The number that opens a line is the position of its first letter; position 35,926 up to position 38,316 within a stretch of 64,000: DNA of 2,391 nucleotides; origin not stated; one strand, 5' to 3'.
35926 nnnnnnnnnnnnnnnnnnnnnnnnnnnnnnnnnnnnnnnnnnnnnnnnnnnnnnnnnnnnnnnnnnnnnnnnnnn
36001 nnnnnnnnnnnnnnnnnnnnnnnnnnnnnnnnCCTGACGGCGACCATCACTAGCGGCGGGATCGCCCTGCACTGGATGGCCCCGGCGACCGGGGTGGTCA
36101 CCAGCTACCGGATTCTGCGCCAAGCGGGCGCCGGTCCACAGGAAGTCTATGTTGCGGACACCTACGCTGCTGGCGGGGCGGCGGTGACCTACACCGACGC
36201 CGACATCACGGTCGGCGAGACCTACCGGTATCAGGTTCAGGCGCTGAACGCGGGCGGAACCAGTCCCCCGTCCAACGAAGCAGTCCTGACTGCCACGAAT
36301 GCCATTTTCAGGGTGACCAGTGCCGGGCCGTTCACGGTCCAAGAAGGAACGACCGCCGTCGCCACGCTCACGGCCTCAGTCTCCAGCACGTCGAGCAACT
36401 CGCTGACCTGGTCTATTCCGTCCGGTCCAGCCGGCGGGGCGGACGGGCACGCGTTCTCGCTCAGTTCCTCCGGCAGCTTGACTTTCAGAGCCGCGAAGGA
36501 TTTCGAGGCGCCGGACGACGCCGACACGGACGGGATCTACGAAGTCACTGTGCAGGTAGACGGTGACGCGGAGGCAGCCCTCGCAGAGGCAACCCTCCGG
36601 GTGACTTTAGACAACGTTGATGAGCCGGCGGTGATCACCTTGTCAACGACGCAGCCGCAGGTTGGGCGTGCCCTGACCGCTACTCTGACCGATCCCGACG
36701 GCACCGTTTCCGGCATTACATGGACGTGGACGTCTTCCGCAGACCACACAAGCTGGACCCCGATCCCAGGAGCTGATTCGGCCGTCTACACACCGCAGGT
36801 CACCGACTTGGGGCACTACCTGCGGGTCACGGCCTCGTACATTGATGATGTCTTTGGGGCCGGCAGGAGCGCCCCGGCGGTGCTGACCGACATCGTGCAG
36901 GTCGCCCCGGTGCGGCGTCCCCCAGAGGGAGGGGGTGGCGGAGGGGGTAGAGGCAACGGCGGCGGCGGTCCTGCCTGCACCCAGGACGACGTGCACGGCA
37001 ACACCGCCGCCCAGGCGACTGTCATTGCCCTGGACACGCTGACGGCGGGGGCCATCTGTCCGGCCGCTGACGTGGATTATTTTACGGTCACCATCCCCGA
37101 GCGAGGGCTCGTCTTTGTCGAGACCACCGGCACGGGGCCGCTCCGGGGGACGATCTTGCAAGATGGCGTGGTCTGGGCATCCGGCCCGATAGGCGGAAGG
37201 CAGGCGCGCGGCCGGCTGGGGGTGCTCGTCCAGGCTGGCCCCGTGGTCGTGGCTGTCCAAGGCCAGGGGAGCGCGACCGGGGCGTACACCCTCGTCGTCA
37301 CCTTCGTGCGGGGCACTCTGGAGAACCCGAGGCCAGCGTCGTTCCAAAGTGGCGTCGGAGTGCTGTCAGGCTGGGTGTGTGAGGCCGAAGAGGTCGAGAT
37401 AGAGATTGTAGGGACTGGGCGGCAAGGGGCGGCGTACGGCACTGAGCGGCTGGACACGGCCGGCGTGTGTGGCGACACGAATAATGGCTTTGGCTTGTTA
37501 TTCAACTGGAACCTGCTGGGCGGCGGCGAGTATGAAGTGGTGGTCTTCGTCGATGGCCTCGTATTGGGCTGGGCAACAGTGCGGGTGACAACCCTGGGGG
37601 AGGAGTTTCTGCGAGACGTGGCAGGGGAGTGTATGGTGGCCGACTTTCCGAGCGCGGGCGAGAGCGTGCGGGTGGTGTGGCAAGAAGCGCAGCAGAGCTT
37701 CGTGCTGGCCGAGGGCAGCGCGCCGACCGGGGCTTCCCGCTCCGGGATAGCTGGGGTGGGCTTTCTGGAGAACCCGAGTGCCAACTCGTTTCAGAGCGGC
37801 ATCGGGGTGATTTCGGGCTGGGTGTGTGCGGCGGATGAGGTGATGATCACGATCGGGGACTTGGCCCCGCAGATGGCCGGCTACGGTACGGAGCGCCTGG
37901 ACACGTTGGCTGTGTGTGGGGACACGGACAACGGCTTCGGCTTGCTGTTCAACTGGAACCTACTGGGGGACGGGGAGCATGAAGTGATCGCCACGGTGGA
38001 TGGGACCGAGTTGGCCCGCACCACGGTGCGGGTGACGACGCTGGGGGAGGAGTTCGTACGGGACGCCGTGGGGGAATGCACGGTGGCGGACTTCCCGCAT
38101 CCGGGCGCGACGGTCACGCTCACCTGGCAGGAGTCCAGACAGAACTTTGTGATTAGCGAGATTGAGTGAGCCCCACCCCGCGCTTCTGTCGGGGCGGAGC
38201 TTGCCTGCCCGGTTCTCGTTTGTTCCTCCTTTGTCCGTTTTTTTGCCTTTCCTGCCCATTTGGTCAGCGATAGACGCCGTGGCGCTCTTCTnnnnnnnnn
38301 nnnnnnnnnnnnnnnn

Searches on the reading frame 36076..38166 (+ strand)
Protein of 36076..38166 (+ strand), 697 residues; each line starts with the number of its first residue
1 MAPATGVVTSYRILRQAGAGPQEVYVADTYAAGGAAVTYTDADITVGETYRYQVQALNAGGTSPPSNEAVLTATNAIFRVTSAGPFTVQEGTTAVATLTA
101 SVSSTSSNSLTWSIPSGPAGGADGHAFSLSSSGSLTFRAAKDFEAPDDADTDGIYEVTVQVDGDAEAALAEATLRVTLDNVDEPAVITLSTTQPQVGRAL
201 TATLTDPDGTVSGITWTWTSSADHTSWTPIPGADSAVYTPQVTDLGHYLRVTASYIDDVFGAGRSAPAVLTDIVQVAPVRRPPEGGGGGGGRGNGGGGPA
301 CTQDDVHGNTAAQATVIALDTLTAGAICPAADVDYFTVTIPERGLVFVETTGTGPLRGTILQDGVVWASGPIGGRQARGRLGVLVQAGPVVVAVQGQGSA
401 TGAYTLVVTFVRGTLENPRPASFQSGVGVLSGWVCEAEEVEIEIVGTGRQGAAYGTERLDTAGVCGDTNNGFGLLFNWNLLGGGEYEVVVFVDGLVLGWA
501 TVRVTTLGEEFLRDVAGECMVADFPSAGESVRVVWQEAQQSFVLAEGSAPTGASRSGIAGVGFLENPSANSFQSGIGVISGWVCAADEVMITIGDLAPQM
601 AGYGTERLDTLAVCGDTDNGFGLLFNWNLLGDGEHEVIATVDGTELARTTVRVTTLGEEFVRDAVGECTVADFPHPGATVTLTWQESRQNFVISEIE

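Call 4: search_protein_families(library=pfam, proteins=[window:36076-38166:+], max_evalue=1)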
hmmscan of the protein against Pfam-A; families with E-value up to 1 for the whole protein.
window:36076-38166:+ (697 aa): 5 families
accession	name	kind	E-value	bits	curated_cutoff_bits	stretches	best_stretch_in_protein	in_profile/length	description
PF00041.27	fn3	-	0.00028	21.5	25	1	5-69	26-81/84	Fibronectin type III domain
PF17963.7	Big_9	-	0.012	16.9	23.6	1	83-177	8-89/89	Bacterial Ig domain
PF16709.11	SCAB-Ig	-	0.051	14.1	27.6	1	213-252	29-67/98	Ig domain of plant-specific actin-binding protein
PF22984.1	RM6_Med14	-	0.06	13.9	27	0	526-551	22-47/69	Mediator of RNA polymerase II transcription subunit 14, RM6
PF22091.2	DUF6941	-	0.26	12.1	27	0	629-654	100-125/125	Family of unknown function (DUF6941)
